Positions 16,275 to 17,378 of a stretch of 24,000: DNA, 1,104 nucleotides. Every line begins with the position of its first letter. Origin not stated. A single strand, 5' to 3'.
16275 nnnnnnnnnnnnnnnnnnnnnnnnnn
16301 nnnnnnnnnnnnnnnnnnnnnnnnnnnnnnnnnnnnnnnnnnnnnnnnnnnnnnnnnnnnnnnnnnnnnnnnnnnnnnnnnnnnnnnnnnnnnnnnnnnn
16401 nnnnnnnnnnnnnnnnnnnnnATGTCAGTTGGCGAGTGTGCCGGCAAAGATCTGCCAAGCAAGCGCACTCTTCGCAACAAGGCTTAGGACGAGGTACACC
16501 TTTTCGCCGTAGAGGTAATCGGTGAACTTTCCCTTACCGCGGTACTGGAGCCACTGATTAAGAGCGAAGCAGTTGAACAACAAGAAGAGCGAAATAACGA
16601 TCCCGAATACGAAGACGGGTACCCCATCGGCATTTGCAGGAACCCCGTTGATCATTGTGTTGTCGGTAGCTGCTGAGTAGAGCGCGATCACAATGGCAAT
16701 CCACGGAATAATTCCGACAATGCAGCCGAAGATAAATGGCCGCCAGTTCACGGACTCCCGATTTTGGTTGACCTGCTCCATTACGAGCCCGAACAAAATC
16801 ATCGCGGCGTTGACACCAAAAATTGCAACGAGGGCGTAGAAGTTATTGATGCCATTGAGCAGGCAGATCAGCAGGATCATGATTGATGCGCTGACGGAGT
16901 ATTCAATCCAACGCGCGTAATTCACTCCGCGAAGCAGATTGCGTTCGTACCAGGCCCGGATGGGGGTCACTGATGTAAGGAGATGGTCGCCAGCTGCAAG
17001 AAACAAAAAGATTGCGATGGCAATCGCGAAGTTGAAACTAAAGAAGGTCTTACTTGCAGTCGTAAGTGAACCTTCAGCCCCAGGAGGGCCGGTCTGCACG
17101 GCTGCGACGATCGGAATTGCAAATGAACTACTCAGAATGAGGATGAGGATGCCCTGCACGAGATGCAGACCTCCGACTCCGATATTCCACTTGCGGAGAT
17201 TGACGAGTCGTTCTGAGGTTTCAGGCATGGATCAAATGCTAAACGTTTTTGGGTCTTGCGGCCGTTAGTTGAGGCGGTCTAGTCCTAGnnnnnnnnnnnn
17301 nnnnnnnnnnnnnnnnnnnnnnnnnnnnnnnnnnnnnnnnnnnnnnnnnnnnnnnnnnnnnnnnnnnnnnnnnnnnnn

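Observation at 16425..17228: Heliorhodopsin gene in an actinobacterial core-genome context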

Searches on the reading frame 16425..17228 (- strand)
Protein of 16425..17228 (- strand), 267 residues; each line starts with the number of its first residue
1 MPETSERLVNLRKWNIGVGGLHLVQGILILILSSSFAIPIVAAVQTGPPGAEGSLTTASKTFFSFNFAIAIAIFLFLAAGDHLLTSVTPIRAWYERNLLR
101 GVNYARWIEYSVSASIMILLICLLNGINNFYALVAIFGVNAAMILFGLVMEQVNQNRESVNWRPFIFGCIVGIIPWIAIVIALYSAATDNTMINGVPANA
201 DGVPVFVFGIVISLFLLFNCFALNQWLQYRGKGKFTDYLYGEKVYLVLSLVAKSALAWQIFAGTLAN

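Call 4: search_protein_families(library=pfam, proteins=[window:16425-17228:-], max_evalue=1)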
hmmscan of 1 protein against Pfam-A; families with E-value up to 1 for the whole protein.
window:16425-17228:- (267 aa): 1 family
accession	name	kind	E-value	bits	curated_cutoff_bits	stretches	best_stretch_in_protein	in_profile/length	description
PF18761.7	Heliorhodopsin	-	3.1e-91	305.5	26.7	1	11-265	1-242/242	Heliorhodopsin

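Call 5: search_protein_families(library=ncbifam, proteins=[window:16425-17228:-], max_evalue=1)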
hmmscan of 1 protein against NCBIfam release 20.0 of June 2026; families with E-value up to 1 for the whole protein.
window:16425-17228:- (267 aa): 2 families
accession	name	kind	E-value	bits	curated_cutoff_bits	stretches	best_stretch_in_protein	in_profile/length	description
NF038020.1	HeR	equivalog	1.3e-87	293.4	100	1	11-265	1-244/244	heliorhodopsin HeR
TIGR01260.1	ATP_synt_c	equivalog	0.056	13.5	43.95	0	165-184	35-54/58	ATP synthase F0 subunit C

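Call 6: search_solved_structures(query=window:16425-17228:-, max_evalue=0.01, show_alignments=3)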
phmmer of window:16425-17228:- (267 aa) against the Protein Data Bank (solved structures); distinct sequences matched with E-value up to 0.01: 6.
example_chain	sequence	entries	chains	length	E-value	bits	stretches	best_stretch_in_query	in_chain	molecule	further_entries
9ljj_A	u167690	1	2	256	3.6e-61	210.1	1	6-265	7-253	Heliorhodopsin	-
6su3_X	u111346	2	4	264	4e-61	210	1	6-265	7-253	48C12 heliorhodopsin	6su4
6uh3_A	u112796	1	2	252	5.8e-61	209.4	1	6-265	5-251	Heliorhodopsin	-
6is6_A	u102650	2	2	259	6.2e-56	192.9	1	6-265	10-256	heliorhodopsin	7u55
7clj_A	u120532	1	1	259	1.4e-55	191.8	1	6-265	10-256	heliorhodopsin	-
9vfc_A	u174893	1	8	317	9.7e-39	136.6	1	11-264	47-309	heliorhodopsin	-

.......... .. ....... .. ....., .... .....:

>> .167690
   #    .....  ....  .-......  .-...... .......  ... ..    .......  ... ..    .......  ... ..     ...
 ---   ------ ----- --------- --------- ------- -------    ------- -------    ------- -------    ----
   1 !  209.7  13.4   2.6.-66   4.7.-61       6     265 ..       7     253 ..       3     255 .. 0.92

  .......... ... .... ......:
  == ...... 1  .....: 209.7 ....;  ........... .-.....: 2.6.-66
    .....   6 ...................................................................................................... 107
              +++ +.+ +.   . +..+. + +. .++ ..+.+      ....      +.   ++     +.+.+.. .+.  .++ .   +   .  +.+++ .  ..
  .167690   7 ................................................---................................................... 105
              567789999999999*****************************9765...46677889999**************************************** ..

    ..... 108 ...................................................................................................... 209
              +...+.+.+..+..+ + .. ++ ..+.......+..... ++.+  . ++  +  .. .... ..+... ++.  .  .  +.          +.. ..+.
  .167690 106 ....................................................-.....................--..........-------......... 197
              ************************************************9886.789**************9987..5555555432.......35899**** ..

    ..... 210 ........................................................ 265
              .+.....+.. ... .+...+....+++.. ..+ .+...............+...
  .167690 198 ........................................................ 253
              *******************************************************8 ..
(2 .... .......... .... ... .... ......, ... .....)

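Call 13: find_homologous_proteins(query=window:16425-17228:-)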
Query window:16425-17228:- (267 aa): 7250 proteins with E <= 0.001 among 8000 candidates; the best 120 are listed.
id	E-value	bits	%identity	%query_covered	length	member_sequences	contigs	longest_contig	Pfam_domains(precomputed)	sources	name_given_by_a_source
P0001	1.9e-163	560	97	100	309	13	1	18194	PF18761.8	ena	-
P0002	3.9e-160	549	94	100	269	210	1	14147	PF18761.8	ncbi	-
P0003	5.0e-150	516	87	100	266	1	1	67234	PF18761.8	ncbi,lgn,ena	ncbi:MAG: heliorhodopsin HeR [Actinomycetes bacterium]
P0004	2.6e-148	511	87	100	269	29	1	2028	PF18761.8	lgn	-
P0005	4.7e-148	510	87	100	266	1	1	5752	PF18761.8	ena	-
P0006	1.5e-147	508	86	100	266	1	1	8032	PF18761.8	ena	-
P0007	3.1e-147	507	87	100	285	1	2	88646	PF18761.8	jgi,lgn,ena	-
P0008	9.0e-147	506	86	100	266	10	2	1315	PF18761.8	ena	-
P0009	2.5e-146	504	87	100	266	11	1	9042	PF18761.8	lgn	-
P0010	2.9e-146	504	87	100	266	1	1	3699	PF18761.8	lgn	-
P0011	6.6e-146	503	86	100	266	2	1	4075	PF18761.8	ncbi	-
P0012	1.4e-145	502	85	100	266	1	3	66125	PF18761.8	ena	-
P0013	3.0e-145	501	85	100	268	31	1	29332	PF18761.8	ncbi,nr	ncbi:MAG: heliorhodopsin HeR [Actinobacteria bacterium]|nr:heliorhodopsin HeR [Actinomycetota bacter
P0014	3.7e-139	481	81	100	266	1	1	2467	PF18761.8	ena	-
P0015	9.5e-136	469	81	100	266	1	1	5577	PF18761.8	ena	-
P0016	2.0e-135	468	82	99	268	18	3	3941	PF18761.8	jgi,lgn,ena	jgi:hypothetical protein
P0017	3.1e-135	468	80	100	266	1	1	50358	PF18761.8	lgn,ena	-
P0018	3.2e-134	464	80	99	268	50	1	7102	PF18761.8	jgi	-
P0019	5.3e-134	464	79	100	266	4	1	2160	PF18761.8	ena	-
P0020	7.5e-134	463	80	100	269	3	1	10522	PF18761.8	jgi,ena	jgi:hypothetical protein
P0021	2.6e-133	461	78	100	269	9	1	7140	PF18761.8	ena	-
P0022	4.5e-132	457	77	99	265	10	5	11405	PF18761.8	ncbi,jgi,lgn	ncbi:MAG: hypothetical protein RLZZ31_1753 [Actinomycetota bacterium]|jgi:hypothetical protein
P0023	1.1e-131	456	79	99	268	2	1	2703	PF18761.8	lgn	-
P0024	3.7e-131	454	77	100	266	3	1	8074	PF18761.8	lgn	-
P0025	1.5e-130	452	79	99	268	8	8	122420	PF18761.8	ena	-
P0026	1.9e-130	452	78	100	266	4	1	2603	PF18761.8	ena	-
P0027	2.1e-128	445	76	100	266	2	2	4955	PF18761.8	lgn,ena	-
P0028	3.6e-128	445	77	99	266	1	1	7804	PF18761.8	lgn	-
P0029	8.8e-128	443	76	100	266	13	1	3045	PF18761.8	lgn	-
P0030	1.2e-126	440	76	100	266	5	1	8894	PF18761.8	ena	-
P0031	2.6e-126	438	76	100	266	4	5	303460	PF18761.8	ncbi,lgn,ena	-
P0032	2.1e-123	429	76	97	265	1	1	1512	PF18761.8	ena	-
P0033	2.3e-123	429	99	76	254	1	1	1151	PF18761.8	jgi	jgi:hypothetical protein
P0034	2.9e-123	428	74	100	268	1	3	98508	PF18761.8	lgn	-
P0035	1.9e-122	426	74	100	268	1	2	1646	PF18761.8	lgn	-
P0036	3.2e-122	425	75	99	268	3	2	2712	PF18761.8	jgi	jgi:hypothetical protein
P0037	3.8e-121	422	74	100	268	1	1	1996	PF18761.8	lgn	-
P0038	1.3e-120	420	72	100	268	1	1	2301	PF18761.8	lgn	-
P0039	2.2e-120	419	73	99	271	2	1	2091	PF18761.8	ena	-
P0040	7.8e-118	411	72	100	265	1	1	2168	PF18761.8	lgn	-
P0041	1.8e-116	406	72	100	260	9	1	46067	PF08733.16,PF18761.8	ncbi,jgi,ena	jgi:hypothetical protein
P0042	3.8e-116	405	72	100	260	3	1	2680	PF18761.8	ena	-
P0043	1.1e-115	404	71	100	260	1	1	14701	PF08733.16,PF18761.8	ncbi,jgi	jgi:hypothetical protein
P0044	6.4e-115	401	74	99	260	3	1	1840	PF18761.8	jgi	-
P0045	1.0e-113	397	70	100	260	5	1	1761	PF18761.8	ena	-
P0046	2.4e-113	396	67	100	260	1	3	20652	PF18761.8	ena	-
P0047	2.6e-113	396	69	100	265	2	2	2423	PF18761.8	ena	-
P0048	2.9e-111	389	76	88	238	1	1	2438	PF18761.8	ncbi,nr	ncbi:MAG: heliorhodopsin HeR, partial [Acidobacteria bacterium]|nr:heliorhodopsin HeR [Acidobacterio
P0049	1.2e-110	387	67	100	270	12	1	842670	PF18761.8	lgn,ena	-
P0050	5.6e-110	385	69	100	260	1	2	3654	PF18761.8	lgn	-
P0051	2.0e-108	380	68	97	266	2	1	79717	PF18761.8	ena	-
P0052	6.9e-108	378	66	100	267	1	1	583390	PF18761.8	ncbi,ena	-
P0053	2.3e-107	376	71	97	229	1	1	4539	PF18761.8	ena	-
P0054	2.3e-107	376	66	99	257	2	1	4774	PF18761.8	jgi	jgi:hypothetical protein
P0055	9.6e-107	374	68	98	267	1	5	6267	PF18761.8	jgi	jgi:hypothetical protein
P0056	1.5e-106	374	65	100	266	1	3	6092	PF18761.8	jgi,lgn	jgi:hypothetical protein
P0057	2.1e-106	373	66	98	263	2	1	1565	PF18761.8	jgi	-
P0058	2.6e-106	373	66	99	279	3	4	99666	PF18761.8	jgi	jgi:sulfite exporter TauE/SafE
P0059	4.1e-106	372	67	98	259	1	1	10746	PF18761.8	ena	-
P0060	6.1e-106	372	66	99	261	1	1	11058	PF18761.8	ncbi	ncbi:MAG: heliorhodopsin HeR [Microthrixaceae bacterium]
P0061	8.0e-106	371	65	99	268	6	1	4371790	PF18761.8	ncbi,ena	-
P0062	1.5e-105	370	66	98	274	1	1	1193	PF18761.8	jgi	jgi:hypothetical protein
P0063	1.9e-105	370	65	99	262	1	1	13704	PF18761.8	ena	-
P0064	2.1e-104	367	64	99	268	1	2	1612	PF18761.8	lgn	-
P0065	2.5e-104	366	65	99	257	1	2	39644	PF18761.8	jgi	jgi:hypothetical protein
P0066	3.2e-104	366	66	99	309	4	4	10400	PF18761.8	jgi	jgi:hypothetical protein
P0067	4.6e-104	366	66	99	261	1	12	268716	PF18761.8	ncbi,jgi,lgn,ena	-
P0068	7.4e-104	365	63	100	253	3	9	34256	PF18761.8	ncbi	-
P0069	8.0e-104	365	65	99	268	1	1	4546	PF18761.8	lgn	-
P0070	2.5e-103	363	65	99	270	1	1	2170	PF18761.8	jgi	jgi:hypothetical protein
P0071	3.1e-103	363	64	100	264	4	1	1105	PF18761.8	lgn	-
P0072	3.8e-103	363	64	99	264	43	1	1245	PF18761.8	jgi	-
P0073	3.9e-103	363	63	99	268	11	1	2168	PF18761.8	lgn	-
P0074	9.1e-103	361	98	64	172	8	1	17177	PF18761.8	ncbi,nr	ncbi:MAG: heliorhodopsin HeR, partial [Actinobacteria bacterium]|nr:heliorhodopsin HeR [Actinomyceto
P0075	1.3e-102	361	64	98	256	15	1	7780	PF18761.8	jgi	jgi:Heliorhodopsin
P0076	1.3e-102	361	67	96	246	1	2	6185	PF18761.8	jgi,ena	jgi:hypothetical protein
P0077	1.6e-102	361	64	99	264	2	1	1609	PF18761.8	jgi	jgi:hypothetical protein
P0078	1.8e-102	360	62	99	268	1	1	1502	PF18761.8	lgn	-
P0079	2.6e-102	360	63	99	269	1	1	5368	PF18761.8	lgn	-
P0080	3.1e-102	360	63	100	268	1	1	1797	PF18761.8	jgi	jgi:Heliorhodopsin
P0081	3.7e-102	359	63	99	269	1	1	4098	PF18761.8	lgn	-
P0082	4.1e-102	359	62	99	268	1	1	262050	PF18761.8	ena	-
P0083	5.6e-102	359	62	100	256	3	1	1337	PF18761.8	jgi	-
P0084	6.3e-102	359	63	100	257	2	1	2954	PF18761.8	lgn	-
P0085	6.9e-102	358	63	99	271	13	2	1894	PF18761.8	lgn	-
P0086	1.3e-101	357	65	95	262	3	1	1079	PF18761.8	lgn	-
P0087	4.1e-101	356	62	99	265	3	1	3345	PF18761.8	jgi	jgi:bacteriorhodopsin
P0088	6.4e-101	355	64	97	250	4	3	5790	PF18761.8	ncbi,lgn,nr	ncbi:MAG: heliorhodopsin HeR [Actinomycetota bacterium]|nr:heliorhodopsin HeR [Actinomycetota bacter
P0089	9.9e-101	355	62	99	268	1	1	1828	PF18761.8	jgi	-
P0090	1.2e-100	354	62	98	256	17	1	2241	PF18761.8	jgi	jgi:hypothetical protein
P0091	1.8e-100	354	62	99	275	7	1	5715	PF18761.8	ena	-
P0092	2.0e-100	354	64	98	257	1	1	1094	PF18761.8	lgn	-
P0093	3.2e-100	353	63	99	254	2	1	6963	PF18761.8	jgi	jgi:hypothetical protein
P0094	3.5e-100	353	62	99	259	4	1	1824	PF18761.8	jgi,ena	jgi:hypothetical protein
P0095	4.3e-100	353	62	99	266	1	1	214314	PF18761.8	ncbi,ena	-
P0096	5.5e-100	352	61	100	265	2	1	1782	PF18761.8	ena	-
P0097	5.9e-100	352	63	99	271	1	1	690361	PF18761.8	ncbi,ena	-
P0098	8.1e-100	352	63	97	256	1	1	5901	PF18761.8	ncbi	ncbi:MAG: heliorhodopsin HeR [Actinomycetota bacterium]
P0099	1.0e-99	351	65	98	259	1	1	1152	PF18761.8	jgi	jgi:hypothetical protein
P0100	1.0e-99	351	62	99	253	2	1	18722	PF18761.8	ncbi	-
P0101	1.1e-99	351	64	99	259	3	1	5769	PF18761.8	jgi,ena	jgi:hypothetical protein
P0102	2.1e-99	350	63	97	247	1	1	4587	PF18761.8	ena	-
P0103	2.8e-99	350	62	99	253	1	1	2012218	PF18761.8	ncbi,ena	-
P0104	3.1e-99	350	63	99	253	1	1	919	PF18761.8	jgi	jgi:hypothetical protein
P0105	3.3e-99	350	63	99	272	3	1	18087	PF18761.8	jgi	jgi:hypothetical protein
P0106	4.9e-99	349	63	99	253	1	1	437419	PF18761.8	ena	-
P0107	5.0e-99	349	62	97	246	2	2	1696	PF18761.8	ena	-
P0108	5.0e-99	349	63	100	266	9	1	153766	PF18761.8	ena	-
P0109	5.2e-99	349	62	99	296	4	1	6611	PF18761.8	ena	-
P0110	5.2e-99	349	63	97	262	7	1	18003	PF18761.8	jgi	jgi:hypothetical protein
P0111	5.9e-99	349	62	99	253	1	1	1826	PF18761.8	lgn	-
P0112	9.5e-99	348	62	99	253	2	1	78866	PF18761.8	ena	-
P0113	1.4e-98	348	61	100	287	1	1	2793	PF18761.8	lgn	-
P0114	1.6e-98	347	62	99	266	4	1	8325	PF18761.8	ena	-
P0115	1.8e-98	347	61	100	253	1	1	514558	PF18761.8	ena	-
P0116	2.6e-98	347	62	99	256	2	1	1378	PF18761.8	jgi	jgi:hypothetical protein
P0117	4.9e-98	346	63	99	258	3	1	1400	PF18761.8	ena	-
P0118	5.0e-98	346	62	98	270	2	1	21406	PF18761.8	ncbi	-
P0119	6.7e-98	345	63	99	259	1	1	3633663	PF18761.8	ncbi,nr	ncbi:MAG: heliorhodopsin HeR [Acidimicrobiales bacterium]|nr:heliorhodopsin HeR [Acidimicrobiales ba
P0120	8.4e-98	345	63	97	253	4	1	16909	PF18761.8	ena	-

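Call 17: find_related_loci(query=A1, collection=genome_contigs, flank=6000)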
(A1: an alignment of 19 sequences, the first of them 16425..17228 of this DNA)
Query A1 (267 aa) in genome_contigs; peptide patterns used: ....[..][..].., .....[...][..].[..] (x = any residue, [..] = any of these).
432 stretches matched a pattern; 347 encode a relative of the query (tblastn E <= 1e-3); the best 80 are kept; 80 distinct loci.
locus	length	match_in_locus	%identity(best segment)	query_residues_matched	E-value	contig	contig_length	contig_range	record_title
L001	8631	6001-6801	98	1-267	6e-173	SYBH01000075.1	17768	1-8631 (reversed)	MAG: Actinomycetota bacterium isolate F1-20-MAGs160 F1-20__c322134, whole genome shotgun sequence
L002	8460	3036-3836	98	1-267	1e-172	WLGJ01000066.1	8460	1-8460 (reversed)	MAG: Actinomycetota bacterium isolate UFOp-RE-26jul17-303 RE-26jul17-303-c66, whole genome shotgun sequence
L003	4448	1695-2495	97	1-267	1e-177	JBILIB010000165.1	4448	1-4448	MAG: Acidimicrobiales bacterium isolate ME2017-05-12_3300034357_group7_bin57 Rohwer_bin122_scaffold_12207_c1, whole geno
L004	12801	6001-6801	97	1-267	4e-172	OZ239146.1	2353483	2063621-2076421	Acidimicrobiia bacterium isolate KE-4 genome assembly, chromosome: KE-4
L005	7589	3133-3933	97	1-267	4e-172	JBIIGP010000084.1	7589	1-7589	MAG: Acidimicrobiales bacterium isolate ME2001-07-16D8pf_3300042503_group1_bin19 Rohwer_bin115_scaffold_11273_c1, whole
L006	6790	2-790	97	5-267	1e-168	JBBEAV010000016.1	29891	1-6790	MAG: Acidimicrobiales bacterium isolate LejiaF_56_24 Lejia_F_2291_length_29891_cov_14, whole genome shotgun sequence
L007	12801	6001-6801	95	1-267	3e-168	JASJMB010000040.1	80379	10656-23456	MAG: Acidimicrobiales bacterium isolate ChBW.bin.99 ChBW_k141_378540, whole genome shotgun sequence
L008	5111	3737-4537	94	1-267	3e-170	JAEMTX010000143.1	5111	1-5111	MAG: Acidimicrobiia bacterium isolate SupBloom_Metag_017 Bloom_5_S5_NODE_11032_length_5111_cov_5.498418, whole genome sh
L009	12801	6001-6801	93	1-267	8e-167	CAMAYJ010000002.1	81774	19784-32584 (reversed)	MAG: Bifidobacterium breve isolate MH-09jul19-118 genome assembly, contig: MH-09jul19-C518, whole genome shotgun sequenc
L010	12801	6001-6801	95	1-267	2e-166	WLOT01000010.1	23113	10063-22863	MAG: Actinomycetota bacterium isolate UFOp-RH-23may17-659 RH-23may17-659-c10, whole genome shotgun sequence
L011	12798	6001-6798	87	1-267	5e-155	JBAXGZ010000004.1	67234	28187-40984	MAG: Actinomycetes bacterium isolate ELA310 MAG310_4, whole genome shotgun sequence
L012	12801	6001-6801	87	1-267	1e-154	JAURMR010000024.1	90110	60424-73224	MAG: Acidimicrobiales bacterium isolate SFB_Oligo_Co_41 k141_2568298, whole genome shotgun sequence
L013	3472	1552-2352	87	1-267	3e-160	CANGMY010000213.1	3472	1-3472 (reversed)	MAG: Microthrixaceae bacterium isolate Jr-28jun17-143 genome assembly, contig: Jr-28jun17-C44085, whole genome shotgun s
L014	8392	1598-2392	87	1-266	7e-153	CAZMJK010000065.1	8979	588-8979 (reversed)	MAG TPA_asm: uncultured Bifidobacterium sp. isolate SRP193358_co1_807 genome assembly, contig: NODE_23450_length_8979_co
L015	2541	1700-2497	85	1-267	3e-161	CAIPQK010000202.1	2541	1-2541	MAG: uncultured Candidatus Microthrix sp. isolate Ki3-D2_bin-0518 genome assembly, contig: bin-0518:202/232, whole genom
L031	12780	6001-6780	72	1-267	1e-115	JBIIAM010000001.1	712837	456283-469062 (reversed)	MAG: Acidimicrobiales bacterium isolate ME2000-05-11D8pf_3300042483_group1_bin89 Rohwer_bin114_scaffold_1_c1, whole geno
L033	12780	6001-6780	71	1-267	5e-114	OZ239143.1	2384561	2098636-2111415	Acidimicrobiia bacterium isolate TE-7 genome assembly, chromosome: TE-7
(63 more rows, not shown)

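Call 23: search_protein_families(library=pfam, proteins=[L002:2335-3003:+, L003:5-982:+, L033:5161-5943:+, L031:4464-5261:+, L002:1639-2109:+], max_evalue=1)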
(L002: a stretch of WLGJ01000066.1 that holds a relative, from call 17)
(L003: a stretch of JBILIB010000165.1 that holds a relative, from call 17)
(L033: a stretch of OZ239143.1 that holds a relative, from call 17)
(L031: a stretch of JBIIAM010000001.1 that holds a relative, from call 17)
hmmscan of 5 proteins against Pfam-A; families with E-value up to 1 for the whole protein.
L002:2335-3003:+ (222 aa): 3 families
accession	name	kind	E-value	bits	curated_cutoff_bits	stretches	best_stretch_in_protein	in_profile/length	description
PF13640.12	2OG-FeII_Oxy_3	-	1e-08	36.5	27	1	112-214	6-92/98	2OG-Fe(II) oxygenase superfamily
PF13661.12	2OG-FeII_Oxy_4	-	0.029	15.3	27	1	131-203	17-85/98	2OG-Fe(II) oxygenase superfamily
PF11895.13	Peroxidase_ext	-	0.14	12.5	25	1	79-115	3-39/79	Fungal peroxidase extension region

L003:5-982:+ (325 aa): 2 families
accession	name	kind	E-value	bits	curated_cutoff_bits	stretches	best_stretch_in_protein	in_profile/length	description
PF17963.7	Big_9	-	3.9e-06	28.1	23.6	1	183-261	2-74/89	Bacterial Ig domain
PF24409.1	wHTH-PRTase_assc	-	0.14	12.7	27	1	103-143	6-46/83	wHTH-PRTase associated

L033:5161-5943:+ (260 aa): 2 families
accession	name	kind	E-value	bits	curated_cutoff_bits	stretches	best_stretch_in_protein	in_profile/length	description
PF13640.12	2OG-FeII_Oxy_3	-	1.7e-11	45.4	27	1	150-254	4-95/98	2OG-Fe(II) oxygenase superfamily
PF13661.12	2OG-FeII_Oxy_4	-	2.6e-07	31.5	27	1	155-256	9-97/98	2OG-Fe(II) oxygenase superfamily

L031:4464-5261:+ (265 aa): 5 families
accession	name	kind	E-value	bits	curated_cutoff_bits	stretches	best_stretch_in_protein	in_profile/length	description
PF17963.7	Big_9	-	1.9e-07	32.3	23.6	1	132-200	4-73/89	Bacterial Ig domain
PF05402.18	PqqD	-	1.1e-05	26.1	23.4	1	24-86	3-67/67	Coenzyme PQQ synthesis protein D (PqqD)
PF21782.3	PKMT_2nd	-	0.012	16.4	27.8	1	36-82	30-74/98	PKMT, C-terminal winged helix domain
PF17892.7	Cadherin_5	-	0.015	15.6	26.5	1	172-200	51-80/98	Cadherin-like domain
PF16221.11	HTH_47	-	0.031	14.3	27.1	1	42-86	38-76/78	winged helix-turn-helix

L002:1639-2109:+ (156 aa): 1 family
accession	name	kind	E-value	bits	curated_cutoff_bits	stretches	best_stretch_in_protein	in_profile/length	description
PF12749.12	Metallothio_Euk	-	0.037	14.4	22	1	54-77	33-57/59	Eukaryotic metallothionein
